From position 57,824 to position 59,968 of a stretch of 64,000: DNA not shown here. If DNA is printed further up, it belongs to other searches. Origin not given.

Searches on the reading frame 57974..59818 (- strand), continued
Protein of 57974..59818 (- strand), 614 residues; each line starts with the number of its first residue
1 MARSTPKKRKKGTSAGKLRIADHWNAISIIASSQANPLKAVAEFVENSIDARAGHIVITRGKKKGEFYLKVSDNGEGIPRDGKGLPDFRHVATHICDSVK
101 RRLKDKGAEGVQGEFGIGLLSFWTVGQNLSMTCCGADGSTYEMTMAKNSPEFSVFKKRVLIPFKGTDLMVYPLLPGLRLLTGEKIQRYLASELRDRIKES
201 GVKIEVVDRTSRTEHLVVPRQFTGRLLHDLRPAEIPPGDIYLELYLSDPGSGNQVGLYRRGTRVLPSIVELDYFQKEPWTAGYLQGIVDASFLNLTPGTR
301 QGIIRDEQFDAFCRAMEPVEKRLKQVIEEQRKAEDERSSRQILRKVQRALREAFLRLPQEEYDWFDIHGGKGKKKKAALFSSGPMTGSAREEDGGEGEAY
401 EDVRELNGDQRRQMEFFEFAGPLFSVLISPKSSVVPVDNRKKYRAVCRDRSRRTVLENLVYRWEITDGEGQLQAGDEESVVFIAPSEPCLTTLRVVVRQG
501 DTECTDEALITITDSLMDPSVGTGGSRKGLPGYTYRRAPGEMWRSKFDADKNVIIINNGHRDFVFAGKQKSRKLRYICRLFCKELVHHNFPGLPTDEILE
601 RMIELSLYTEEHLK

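Call 28: search_protein_families(library=pfam, proteins=[L025:8817-9998:+, L051:8832-10001:+, L025:5171-6400:+, L081:1156-2340:-, L076:8975-9967:+, L076:11931-12938:+, L016:2501-3517:-, L017:7152-9443:-, L024:90-1043:+], max_evalue=0.01)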
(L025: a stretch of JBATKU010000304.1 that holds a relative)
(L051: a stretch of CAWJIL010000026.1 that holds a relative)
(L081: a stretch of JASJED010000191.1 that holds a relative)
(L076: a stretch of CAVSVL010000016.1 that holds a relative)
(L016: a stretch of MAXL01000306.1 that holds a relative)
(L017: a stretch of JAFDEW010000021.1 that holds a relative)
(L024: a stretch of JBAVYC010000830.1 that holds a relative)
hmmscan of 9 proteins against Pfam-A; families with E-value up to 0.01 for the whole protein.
L025:8817-9998:+ (393 aa): 2 families
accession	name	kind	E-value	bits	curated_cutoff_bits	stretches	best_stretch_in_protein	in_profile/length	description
PF13635.12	DUF4143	-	3.1e-49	167.2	28.1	1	180-339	1-160/160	Domain of unknown function (DUF4143)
PF13173.12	AAA_14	-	1.4e-28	99.9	27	1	22-138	3-128/129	AAA domain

L051:8832-10001:+ (389 aa): 5 families
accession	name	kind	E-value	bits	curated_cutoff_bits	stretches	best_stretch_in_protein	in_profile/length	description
PF13635.12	DUF4143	-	5.3e-30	104.7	28.1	1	174-328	3-159/160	Domain of unknown function (DUF4143)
PF13173.12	AAA_14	-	7.5e-19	68.4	27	1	18-135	5-128/129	AAA domain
PF13401.12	AAA_22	-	0.0015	19.3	27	0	18-62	8-49/130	AAA domain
PF13479.12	AAA_24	-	0.0069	16.7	27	0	18-81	5-76/195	AAA domain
PF01637.24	ATPase_2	-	0.0094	16.2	33.2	0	16-35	21-40/225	ATPase domain predominantly from Archaea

L025:5171-6400:+ (409 aa): 3 families
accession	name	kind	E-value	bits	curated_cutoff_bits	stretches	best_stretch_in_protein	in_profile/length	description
PF13635.12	DUF4143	-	1.5e-46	158.5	28.1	1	201-360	1-160/160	Domain of unknown function (DUF4143)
PF13173.12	AAA_14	-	6.9e-27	94.4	27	1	24-140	3-127/129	AAA domain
PF13191.12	AAA_16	-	0.0066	17.4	32.6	0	14-44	14-45/167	AAA ATPase domain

L081:1156-2340:- (394 aa): 6 families
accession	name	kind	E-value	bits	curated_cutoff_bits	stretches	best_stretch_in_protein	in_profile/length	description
PF13635.12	DUF4143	-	4.6e-45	153.7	28.1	1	186-340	1-159/160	Domain of unknown function (DUF4143)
PF13173.12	AAA_14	-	1.8e-22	80.1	27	1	31-147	3-128/129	AAA domain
PF24389.1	ORC-CDC6-like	-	0.0019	17.5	27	1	17-54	23-56/571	ORC-CDC6-like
PF13401.12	AAA_22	-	0.0021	18.8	27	0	31-58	6-38/130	AAA domain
PF00004.35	AAA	-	0.0024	18.8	21.2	1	35-136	3-125/131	ATPase family associated with various cellular activities (AAA)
PF01637.24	ATPase_2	-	0.0078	16.5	33.2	0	16-54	4-44/225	ATPase domain predominantly from Archaea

L076:8975-9967:+ (330 aa): 2 families
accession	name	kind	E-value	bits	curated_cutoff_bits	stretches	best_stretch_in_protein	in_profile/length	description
PF01797.21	Y1_Tnp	-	1.3e-14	54.8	23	1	20-127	7-119/121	Transposase IS200 like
PF08299.17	Bac_DnaA_C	-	1.3e-09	38.4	31.5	1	240-293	1-56/69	Bacterial dnaA protein helix-turn-helix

L076:11931-12938:+ (335 aa): 2 families
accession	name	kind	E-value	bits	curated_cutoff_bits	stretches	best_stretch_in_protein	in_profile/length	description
PF01797.21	Y1_Tnp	-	2e-11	44.5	23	1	14-121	7-119/121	Transposase IS200 like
PF08299.17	Bac_DnaA_C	-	6.3e-05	23.4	31.5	1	255-311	2-59/69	Bacterial dnaA protein helix-turn-helix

L016:2501-3517:- (338 aa): 5 families
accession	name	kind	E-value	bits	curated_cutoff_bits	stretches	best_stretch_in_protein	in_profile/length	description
PF00478.31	IMPDH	-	1.8e-91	307.1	25.6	1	3-335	1-345/345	IMP dehydrogenase / GMP reductase domain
PF01070.24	FMN_dh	-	3.4e-08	33.3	24.9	1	147-228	227-305/350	FMN-dependent dehydrogenase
PF03060.21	NMO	-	5.7e-05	23.1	28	0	137-243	134-240/331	Nitronate monooxygenase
PF01645.23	Glu_synthase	-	0.00026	20.7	20.4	1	155-226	224-305/369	Conserved region in glutamate synthase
PF04131.20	NanE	-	0.0018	17.9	27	1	98-228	54-176/192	Putative N-acetylmannosamine-6-phosphate epimerase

L017:7152-9443:- (763 aa): 14 families
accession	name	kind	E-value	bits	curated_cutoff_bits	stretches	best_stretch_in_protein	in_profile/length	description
PF00158.32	Sigma54_activat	-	5.3e-57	192.6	20.2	1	471-616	1-146/168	Sigma-54 interaction domain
PF08448.16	PAS_4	-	1.9e-29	102.5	23.1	2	27-136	1-109/110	PAS fold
PF25601.1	AAA_lid_14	-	3e-27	94.7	27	1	630-706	2-78/87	AAA+ ATPase lid domain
PF13426.13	PAS_9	-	3.8e-19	69.3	27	2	32-133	2-102/103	PAS domain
PF14532.12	Sigma54_activ_2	-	7.7e-13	49.3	25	1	472-615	1-111/138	Sigma-54 interaction domain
PF02954.25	HTH_8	-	1.1e-12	47.9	22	1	714-754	2-42/42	Bacterial regulatory protein, Fis family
PF13188.13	PAS_8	-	1.4e-10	41.1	21.8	1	22-62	2-44/65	PAS domain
PF00989.32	PAS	-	1.2e-07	32.1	22.6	1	25-121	5-102/113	PAS fold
PF13191.12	AAA_16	-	0.00014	22.9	32.6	1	471-533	2-68/167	AAA ATPase domain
PF00004.35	AAA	-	0.00023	22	21.2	1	495-613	1-110/131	ATPase family associated with various cellular activities (AAA)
PF12860.13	PAS_7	-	0.00064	20.3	27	0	28-64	2-39/115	PAS fold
PF07728.20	AAA_5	-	0.0011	19.4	22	1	495-621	2-131/139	AAA domain (dynein-related subfamily)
PF07724.20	AAA_2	-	0.0017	18.9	27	1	493-588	4-100/166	AAA domain (Cdc48 subfamily)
PF13384.12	HTH_23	-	0.0057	16.9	24.6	0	719-754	7-41/50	Homeodomain-like domain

L024:90-1043:+ (317 aa): 1 family
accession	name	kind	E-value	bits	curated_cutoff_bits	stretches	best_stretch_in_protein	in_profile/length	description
PF01520.23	Amidase_3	-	2.3e-44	152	27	1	108-309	1-174/174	N-acetylmuramoyl-L-alanine amidase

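Call 30: predict_structure(alignment_id=A1)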
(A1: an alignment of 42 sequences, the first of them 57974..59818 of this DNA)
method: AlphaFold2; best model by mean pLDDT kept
length: 614 residues; sequences in the alignment: 42
mean_pLDDT: 43.7   pTM: 0.29
mean pLDDT of the five models: 43.7, 38.4, 37.0, 35.8, 33.5
residues with pLDDT >= 90: 0; 70-90: 55; 50-70: 157; < 50: 402
segments of 3 or more residues with pLDDT < 50: 1-35, 63-65, 93-126, 159-161, 172-178, 211-316, 318-320, 336-434, 450-456, 515-591, 597-614
pLDDT, mean of each block of 10 residues (from residue 1): 30 23 29 51 63 62 54 57 65 44 35 31 45 65 62 60 57 50 70 73 64 24 26 36 28 24 26 27 25 26 31 43 51 48 44 36 25 27 26 26 34 39 40 53 62 54 81 78 73 73 63 44 24 26 28 26 27 35 42 48 36 29
secondary structure, 60 per line:
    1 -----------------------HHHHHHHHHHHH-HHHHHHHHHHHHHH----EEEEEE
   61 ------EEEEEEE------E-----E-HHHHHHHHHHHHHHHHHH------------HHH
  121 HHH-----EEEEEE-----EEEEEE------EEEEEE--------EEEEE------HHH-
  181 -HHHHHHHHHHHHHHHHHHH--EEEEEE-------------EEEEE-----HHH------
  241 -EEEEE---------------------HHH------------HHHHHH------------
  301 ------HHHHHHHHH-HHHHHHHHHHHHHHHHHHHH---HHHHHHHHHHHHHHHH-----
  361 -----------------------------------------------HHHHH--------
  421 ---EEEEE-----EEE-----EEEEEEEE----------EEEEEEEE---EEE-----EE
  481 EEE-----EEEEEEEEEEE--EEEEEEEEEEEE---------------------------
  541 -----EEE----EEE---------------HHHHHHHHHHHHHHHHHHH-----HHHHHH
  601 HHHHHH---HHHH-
elements in order: H24-35 H37-50 E55-60 E67-73 H88-105 H118-123 E129-134 E140-145 E152-157 E166-170 H182-200 E203-208 E222-226 E242-246 H283-288 H307-315 H317-336 H340-355 H408-412 E424-428 E434-436 E442-449 E460-467 E471-473 E479-483 E489-499 E502-513 E546-548 E553-555 H571-589 H595-606 H610-613

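Call 39: search_protein_families(library=phrogs, proteins=[window:57974-59818:-], max_evalue=1)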
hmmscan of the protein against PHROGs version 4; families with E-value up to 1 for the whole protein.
window:57974-59818:- (614 aa): 4 families
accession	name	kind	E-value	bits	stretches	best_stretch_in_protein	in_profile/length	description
phrog_6203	-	unknown function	3.2e-06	27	1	35-149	24-136/644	-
phrog_24466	-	unknown function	4.6e-05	23.2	1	36-110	22-95/597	-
phrog_543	-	DNA, RNA and nucleotide metabolism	0.049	12.8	1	38-84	71-122/661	DNA topoisomerase II large subunit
phrog_10912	-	other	0.3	9.9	1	19-81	836-902/970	kinase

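Call 45: search_protein_representatives(protein=window:57974-59818:-)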
Query: 614 residues. Proteins with E-value up to 0.001 (for the whole library): 1618; up to 1e-10: 1012; up to 1e-30: 355. The best 150 are listed.
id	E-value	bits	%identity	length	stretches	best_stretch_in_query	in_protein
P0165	7.7e-241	817.2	59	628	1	3-614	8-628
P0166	3.9e-200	682.8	52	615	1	4-614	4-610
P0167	7.9e-171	586.0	46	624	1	10-612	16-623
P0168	6.2e-167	573.1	46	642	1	11-611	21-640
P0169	3.5e-159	547.5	53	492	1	119-614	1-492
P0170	6.9e-158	543.3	56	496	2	311-613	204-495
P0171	5.9e-145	500.6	59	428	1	8-397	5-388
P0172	2.7e-144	498.4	42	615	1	4-609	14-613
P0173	3.8e-139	481.4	54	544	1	10-430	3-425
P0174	6.6e-138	477.3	56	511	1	61-466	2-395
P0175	1.4e-136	472.9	45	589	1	14-608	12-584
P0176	1.1e-135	470.0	57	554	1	9-402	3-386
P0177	1.3e-131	456.5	48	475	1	146-614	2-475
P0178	2.1e-129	449.2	40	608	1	10-611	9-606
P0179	5.1e-128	444.6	40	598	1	11-611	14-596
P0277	1.3e-58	215.4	32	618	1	17-613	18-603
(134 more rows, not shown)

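Call 47: search_solved_structures(query=A3, max_evalue=10, show_alignments=3)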
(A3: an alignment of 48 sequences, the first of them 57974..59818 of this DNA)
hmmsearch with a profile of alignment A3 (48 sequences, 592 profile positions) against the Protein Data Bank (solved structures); distinct sequences matched with E-value up to 10: 214 (the best 60 are shown).
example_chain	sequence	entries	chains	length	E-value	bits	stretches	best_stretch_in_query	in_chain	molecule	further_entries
5x9y_C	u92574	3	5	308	1.8e-09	40.1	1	33-85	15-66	DNA mismatch repair protein MutL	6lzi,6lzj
6lzk_A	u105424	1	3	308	1.8e-09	40.1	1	33-85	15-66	DNA mismatch repair protein MutL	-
7aib_C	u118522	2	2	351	2.4e-09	39.7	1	34-87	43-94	DNA mismatch repair protein MutL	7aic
5akb_C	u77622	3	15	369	2.7e-09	39.5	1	34-87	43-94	DNA MISMATCH REPAIR PROTEIN MUTL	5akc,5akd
1b63_A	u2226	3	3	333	6.2e-09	38.3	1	34-89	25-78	MUTL | DNA mismatch repair protein mutL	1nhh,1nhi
1bkn_A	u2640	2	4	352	6.9e-09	38.2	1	34-89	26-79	MUTL | DNA mismatch repair protein MutL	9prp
1b62_A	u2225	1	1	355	7e-09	38.2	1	34-89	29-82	PROTEIN (MUTL)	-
1nhj_A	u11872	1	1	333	7.2e-09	38.1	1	34-87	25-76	DNA mismatch repair protein mutL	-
3h4l_A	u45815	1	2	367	1.3e-08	37.2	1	33-93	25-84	DNA mismatch repair protein PMS1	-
7p8v_A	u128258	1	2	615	1.6e-08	36.9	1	34-88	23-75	DNA mismatch repair protein MutL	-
4p7a_A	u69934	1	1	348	2.9e-08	36.1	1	33-79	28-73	DNA mismatch repair protein Mlh1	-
6mfq_A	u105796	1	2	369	6.4e-08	35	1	35-86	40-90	Mismatch repair endonuclease PMS2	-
1ea6_A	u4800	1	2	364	6.6e-08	34.9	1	35-86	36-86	PMS1 PROTEIN HOMOLOG 2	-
1h7s_A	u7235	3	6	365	6.6e-08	34.9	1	35-86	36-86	PMS1 PROTEIN HOMOLOG 2 | MISMATCH REPAIR ENDONUCLEASE PMS2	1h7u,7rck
9s89_A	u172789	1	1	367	6.7e-08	34.9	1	35-86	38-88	Mismatch repair endonuclease PMS2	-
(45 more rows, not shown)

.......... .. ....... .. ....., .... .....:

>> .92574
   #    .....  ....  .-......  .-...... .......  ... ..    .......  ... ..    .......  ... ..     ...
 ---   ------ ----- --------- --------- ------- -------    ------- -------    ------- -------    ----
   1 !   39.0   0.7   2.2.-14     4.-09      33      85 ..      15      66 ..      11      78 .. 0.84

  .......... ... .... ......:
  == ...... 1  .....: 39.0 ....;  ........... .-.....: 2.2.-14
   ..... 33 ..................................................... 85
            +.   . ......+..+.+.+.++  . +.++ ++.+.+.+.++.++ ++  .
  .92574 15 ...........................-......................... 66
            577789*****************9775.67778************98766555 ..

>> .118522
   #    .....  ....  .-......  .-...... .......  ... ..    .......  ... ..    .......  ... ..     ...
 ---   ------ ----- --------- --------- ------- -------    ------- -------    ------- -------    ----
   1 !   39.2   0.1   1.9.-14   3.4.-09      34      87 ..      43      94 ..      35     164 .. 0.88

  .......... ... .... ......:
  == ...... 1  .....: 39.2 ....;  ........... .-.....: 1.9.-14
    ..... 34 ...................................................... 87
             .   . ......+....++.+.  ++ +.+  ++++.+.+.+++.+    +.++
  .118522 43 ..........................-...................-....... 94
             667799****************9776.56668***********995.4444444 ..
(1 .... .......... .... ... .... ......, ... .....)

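Call 48: search_protein_families(library=pfam, alignment_id=A3, max_evalue=0.01)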
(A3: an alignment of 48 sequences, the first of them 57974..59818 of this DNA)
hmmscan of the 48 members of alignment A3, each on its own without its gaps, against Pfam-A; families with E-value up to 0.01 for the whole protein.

A. member 1, window:57974-59818:- (614 aa): 2 families
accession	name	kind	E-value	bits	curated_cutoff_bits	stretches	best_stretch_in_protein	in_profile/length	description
PF13589.12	HATPase_c_3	-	3.2e-10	40.6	25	1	39-136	5-95/137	Histidine kinase-, DNA gyrase B-, and HSP90-like ATPase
PF02518.31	HATPase_c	-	8.3e-06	26.6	26.4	1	39-94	8-56/111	Histidine kinase-, DNA gyrase B-, and HSP90-like ATPase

B. families by the number of members that match (of 48 scanned): 6 families
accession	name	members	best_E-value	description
PF13589.12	HATPase_c_3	48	2.1e-16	Histidine kinase-, DNA gyrase B-, and HSP90-like ATPase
PF02518.31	HATPase_c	41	5.4e-07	Histidine kinase-, DNA gyrase B-, and HSP90-like ATPase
PF02368.24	Big_2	1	0.0021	Bacterial Ig-like domain (group 2)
PF17770.6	RNase_J_C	1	0.0031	Ribonuclease J C-terminal domain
PF06029.17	AlkA_N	1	0.004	AlkA N-terminal domain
PF14506.12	CppA_N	1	0.0066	CppA N-terminal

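Call 52: find_related_loci(query=A3, collection=metagenome_contigs, flank=10000)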
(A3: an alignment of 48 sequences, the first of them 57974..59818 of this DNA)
Query A3 (614 aa) in metagenome_contigs; peptide patterns used: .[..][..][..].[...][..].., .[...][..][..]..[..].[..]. (x = any residue, [..] = any of these).
600 stretches matched a pattern (row limit reached: there are more); 135 encode a relative of the query (tblastn E <= 1e-3); the best 80 are kept; 80 distinct loci.
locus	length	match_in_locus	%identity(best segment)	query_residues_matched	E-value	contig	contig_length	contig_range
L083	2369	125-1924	74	15-614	0e+0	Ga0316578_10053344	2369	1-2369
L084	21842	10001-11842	78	1-614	0e+0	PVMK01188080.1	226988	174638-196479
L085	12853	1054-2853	52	7-613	0e+0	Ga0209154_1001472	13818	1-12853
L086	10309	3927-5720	55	9-614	0e+0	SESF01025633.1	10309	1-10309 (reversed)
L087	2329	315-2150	51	1-614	0e+0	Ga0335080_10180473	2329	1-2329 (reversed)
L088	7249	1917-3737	53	6-614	0e+0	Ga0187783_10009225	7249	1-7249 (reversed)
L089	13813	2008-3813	53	9-614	0e+0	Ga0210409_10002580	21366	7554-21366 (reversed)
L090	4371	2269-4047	54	16-613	0e+0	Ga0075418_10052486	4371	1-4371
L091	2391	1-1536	52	101-613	0e+0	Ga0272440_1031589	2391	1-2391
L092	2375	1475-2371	65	15-313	1e-136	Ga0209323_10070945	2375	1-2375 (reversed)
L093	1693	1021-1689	61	11-232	2e-86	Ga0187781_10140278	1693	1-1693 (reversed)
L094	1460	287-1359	55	7-614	2e-68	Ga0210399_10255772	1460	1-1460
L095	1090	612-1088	62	9-166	3e-61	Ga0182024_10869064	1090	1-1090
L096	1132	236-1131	64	1-299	5e-97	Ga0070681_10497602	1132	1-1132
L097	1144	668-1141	53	1-160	4e-49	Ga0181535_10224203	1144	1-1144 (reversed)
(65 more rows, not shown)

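Call 53: find_related_loci(query=A3, collection=viral_contigs, flank=10000)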
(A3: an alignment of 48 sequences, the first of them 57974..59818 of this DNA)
Query A3 (614 aa) in viral_contigs; peptide patterns used: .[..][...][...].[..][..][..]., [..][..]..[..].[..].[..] (x = any residue, [..] = any of these).
39 stretches matched a pattern, but none encodes a relative of the query by tblastn (E <= 1e-3).
